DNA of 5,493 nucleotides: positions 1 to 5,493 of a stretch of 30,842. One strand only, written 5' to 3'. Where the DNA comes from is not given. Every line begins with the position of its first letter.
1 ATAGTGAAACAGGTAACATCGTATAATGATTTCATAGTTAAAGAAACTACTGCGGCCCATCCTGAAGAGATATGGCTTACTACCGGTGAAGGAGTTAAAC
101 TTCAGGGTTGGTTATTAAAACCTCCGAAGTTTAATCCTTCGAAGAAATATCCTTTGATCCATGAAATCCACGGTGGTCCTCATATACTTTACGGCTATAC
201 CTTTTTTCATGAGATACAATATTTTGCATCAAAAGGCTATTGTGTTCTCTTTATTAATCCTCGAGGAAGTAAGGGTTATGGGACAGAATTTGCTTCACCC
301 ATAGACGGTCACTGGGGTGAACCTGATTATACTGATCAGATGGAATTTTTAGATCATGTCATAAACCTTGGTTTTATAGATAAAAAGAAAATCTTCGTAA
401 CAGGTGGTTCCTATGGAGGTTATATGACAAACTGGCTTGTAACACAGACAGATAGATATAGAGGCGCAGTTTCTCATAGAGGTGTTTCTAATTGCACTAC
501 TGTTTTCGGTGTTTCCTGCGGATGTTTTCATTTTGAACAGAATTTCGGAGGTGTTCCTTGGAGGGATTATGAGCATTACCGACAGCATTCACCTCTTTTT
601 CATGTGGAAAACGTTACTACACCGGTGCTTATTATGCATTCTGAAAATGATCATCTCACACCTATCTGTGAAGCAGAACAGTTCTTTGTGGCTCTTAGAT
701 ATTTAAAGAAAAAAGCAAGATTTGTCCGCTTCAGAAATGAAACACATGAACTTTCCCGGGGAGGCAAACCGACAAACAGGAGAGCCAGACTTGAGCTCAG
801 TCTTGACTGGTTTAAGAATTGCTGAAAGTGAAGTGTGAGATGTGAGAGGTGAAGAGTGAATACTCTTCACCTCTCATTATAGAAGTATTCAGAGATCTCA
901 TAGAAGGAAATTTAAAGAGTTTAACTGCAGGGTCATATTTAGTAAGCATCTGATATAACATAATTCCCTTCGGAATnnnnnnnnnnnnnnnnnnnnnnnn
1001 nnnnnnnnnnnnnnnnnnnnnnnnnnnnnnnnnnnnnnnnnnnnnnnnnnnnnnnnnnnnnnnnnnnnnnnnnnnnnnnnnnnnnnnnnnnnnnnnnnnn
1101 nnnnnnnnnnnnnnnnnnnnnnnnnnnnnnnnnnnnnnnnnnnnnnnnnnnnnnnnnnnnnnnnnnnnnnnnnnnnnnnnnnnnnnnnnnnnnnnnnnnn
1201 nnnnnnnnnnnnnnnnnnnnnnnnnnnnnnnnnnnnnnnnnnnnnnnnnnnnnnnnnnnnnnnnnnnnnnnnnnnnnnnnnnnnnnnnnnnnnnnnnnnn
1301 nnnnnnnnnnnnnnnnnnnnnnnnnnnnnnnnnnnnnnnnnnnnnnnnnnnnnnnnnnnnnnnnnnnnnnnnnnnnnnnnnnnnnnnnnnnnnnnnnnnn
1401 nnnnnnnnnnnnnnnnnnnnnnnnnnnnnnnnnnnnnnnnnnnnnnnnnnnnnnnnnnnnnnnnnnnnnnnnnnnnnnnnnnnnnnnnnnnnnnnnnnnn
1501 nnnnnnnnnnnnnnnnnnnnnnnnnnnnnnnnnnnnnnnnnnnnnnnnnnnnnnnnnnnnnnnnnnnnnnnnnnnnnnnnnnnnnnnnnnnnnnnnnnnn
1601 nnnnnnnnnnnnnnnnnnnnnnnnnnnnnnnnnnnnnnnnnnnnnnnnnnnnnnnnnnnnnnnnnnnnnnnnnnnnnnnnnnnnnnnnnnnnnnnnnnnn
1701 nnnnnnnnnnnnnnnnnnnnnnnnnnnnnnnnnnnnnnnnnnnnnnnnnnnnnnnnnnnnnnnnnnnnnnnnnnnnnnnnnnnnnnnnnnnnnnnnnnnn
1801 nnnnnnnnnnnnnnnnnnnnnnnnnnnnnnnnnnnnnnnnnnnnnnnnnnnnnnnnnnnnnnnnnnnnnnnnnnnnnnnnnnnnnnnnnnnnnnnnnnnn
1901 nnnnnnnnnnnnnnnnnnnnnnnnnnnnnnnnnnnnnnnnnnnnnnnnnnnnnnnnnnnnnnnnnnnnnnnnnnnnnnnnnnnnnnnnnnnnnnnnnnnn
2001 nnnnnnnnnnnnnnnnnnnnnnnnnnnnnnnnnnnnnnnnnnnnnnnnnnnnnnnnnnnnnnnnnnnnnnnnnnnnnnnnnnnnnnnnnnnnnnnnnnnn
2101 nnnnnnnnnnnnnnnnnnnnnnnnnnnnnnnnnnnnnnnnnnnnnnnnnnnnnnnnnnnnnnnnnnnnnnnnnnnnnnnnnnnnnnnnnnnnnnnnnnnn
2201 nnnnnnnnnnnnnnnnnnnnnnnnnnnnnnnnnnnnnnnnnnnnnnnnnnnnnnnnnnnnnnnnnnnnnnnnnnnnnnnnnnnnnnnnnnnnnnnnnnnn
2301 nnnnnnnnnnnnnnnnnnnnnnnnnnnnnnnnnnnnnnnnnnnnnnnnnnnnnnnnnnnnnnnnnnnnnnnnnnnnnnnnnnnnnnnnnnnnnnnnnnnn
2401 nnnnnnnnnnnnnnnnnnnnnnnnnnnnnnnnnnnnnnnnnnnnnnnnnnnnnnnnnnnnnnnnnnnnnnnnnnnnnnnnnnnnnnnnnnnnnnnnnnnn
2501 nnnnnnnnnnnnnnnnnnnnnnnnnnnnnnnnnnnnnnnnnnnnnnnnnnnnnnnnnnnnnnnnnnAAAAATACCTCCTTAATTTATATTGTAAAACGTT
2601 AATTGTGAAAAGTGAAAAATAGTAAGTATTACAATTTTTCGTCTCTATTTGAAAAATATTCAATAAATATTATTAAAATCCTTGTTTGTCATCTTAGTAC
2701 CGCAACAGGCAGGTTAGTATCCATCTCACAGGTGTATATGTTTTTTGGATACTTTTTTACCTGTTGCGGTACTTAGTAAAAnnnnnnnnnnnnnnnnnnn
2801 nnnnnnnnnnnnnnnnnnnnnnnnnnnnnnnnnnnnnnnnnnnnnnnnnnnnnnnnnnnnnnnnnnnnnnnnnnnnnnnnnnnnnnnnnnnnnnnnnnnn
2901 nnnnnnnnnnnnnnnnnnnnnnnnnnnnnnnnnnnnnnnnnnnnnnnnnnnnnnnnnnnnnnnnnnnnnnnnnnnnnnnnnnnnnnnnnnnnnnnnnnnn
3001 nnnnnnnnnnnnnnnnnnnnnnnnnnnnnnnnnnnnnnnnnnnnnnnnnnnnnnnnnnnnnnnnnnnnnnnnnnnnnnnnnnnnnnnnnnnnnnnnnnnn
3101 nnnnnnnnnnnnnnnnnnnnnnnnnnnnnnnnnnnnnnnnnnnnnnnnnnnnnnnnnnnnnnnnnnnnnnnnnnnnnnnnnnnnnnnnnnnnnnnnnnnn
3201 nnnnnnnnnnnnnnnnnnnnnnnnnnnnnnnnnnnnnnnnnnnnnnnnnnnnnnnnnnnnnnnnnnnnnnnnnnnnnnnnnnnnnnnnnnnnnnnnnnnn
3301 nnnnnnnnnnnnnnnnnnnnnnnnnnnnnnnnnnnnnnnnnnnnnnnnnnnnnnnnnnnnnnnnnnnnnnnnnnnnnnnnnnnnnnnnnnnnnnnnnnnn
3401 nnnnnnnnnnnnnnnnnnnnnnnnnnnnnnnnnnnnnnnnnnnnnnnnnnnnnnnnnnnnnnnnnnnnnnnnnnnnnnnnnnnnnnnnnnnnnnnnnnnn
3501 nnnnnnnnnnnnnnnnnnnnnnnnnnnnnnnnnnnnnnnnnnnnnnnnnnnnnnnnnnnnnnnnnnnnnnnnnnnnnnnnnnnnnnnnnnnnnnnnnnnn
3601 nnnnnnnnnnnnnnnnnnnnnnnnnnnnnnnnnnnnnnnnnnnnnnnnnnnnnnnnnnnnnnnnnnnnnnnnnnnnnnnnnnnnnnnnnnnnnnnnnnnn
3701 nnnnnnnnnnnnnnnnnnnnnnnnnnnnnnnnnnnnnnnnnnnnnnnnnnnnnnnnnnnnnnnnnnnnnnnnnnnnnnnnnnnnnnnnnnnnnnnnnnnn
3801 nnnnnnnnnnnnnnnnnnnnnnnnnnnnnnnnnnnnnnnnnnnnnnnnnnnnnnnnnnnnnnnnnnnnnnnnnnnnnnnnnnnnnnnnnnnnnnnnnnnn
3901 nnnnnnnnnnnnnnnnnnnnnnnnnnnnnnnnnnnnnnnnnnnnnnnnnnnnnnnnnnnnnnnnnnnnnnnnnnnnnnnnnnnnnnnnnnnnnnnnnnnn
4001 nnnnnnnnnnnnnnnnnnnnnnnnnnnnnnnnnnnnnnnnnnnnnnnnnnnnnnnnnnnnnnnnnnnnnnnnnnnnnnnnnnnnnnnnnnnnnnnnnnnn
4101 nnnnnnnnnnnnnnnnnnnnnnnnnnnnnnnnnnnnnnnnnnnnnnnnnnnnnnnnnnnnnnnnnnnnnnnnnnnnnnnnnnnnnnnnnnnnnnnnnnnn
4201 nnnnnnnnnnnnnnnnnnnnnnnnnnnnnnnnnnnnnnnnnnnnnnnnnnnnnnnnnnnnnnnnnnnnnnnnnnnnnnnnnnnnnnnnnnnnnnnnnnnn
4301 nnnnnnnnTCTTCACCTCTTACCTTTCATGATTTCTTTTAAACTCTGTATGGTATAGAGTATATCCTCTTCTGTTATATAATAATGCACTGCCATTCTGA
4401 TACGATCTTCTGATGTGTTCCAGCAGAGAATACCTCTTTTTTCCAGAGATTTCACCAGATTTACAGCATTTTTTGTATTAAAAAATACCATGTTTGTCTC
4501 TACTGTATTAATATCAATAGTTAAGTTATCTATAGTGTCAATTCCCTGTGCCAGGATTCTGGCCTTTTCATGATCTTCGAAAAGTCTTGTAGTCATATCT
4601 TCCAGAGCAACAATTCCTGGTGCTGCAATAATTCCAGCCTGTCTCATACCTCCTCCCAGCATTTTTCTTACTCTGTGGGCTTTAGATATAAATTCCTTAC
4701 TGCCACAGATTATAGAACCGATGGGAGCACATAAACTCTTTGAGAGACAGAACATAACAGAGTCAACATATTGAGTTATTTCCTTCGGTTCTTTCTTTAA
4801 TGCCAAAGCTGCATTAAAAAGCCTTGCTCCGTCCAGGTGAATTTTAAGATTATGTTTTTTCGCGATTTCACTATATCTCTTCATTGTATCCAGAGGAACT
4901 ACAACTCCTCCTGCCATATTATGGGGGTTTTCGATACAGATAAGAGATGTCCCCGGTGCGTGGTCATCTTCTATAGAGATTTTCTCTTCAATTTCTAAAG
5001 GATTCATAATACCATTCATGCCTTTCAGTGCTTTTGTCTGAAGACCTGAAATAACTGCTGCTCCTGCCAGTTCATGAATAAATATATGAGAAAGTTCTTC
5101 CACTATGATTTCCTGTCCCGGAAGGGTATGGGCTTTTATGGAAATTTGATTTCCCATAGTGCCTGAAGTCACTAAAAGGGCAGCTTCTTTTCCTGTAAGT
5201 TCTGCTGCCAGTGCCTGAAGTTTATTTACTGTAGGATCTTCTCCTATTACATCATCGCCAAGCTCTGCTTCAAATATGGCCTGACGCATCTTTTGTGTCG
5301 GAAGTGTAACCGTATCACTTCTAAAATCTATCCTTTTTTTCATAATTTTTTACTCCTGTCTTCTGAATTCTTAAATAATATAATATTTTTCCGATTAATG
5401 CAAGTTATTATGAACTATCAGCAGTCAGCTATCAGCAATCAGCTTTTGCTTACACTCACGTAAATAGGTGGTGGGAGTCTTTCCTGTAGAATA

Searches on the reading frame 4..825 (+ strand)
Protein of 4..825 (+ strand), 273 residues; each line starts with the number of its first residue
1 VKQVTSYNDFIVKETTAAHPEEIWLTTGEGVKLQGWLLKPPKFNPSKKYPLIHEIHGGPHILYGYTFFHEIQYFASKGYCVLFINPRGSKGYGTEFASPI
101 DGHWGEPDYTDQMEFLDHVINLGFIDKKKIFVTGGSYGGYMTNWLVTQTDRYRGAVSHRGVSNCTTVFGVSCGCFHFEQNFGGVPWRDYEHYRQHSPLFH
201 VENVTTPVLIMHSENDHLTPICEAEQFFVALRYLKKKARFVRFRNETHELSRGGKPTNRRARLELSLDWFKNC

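Call 22: search_protein_families(library=pfam, proteins=[window:4-825:+], max_evalue=0.001)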
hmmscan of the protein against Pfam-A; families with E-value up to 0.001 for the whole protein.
window:4-825:+ (273 aa): 9 families
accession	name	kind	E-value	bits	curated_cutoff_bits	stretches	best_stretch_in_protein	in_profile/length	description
PF00326.27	Peptidase_S9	-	1.1e-53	182.3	22.6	1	66-273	2-209/213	Prolyl oligopeptidase family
PF20434.5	BD-FAE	-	1.7e-09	37.9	26.8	1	183-228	167-212/215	BD-FAE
PF05448.18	AXE1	-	1.5e-07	31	21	0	25-95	61-126/321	Acetyl xylan esterase (AXE1)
PF00561.26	Abhydrolase_1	-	8.5e-07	29.3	25.8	0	55-151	6-93/245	alpha/beta hydrolase fold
PF12146.15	Hydrolase_4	-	8.5e-06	25.7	27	0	200-238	186-224/239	Serine aminopeptidase, S33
PF12697.13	Abhydrolase_6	-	7.6e-05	23.9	26.3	1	55-148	4-82/217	Alpha/beta hydrolase family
PF01738.24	DLH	-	8.9e-05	22.6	21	1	124-256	93-194/217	Dienelactone hydrolase family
PF02129.25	Peptidase_S15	-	0.00021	21.5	23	0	30-181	46-149/262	X-Pro dipeptidyl-peptidase (S15 family)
PF02230.22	Abhydrolase_2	-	0.00033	21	23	0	114-162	92-140/217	Phospholipase/Carboxylesterase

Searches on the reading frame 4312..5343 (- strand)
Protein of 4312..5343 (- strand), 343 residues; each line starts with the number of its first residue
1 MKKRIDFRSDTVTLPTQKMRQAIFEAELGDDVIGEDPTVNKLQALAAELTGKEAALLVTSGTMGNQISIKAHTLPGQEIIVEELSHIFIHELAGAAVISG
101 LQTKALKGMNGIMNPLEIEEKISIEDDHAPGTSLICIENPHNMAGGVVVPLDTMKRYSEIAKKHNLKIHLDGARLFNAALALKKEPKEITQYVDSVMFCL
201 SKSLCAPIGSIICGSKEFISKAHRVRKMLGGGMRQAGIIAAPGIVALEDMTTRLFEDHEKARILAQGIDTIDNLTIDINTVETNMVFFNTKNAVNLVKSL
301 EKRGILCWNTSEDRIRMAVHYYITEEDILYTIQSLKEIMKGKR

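Call 22: search_protein_families(library=pfam, proteins=[window:4312-5343:-], max_evalue=0.001)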
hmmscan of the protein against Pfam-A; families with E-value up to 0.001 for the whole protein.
window:4312-5343:- (343 aa): 4 families
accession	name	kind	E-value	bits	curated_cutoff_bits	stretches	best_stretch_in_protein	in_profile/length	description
PF01212.27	Beta_elim_lyase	-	1.5e-103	346.5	27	1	6-289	1-286/288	Beta-eliminating lyase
PF00155.27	Aminotran_1_2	-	1.5e-09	38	19.7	1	39-331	44-357/361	Aminotransferase class I and II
PF01041.23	DegT_DnrJ_EryC1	-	4.1e-07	30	19.8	1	28-176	15-150/360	DegT/DnrJ/EryC1/StrS aminotransferase family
PF01053.26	Cys_Met_Meta_PP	-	0.0004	19.5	27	1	36-173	51-175/381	Cys/Met metabolism PLP-dependent enzyme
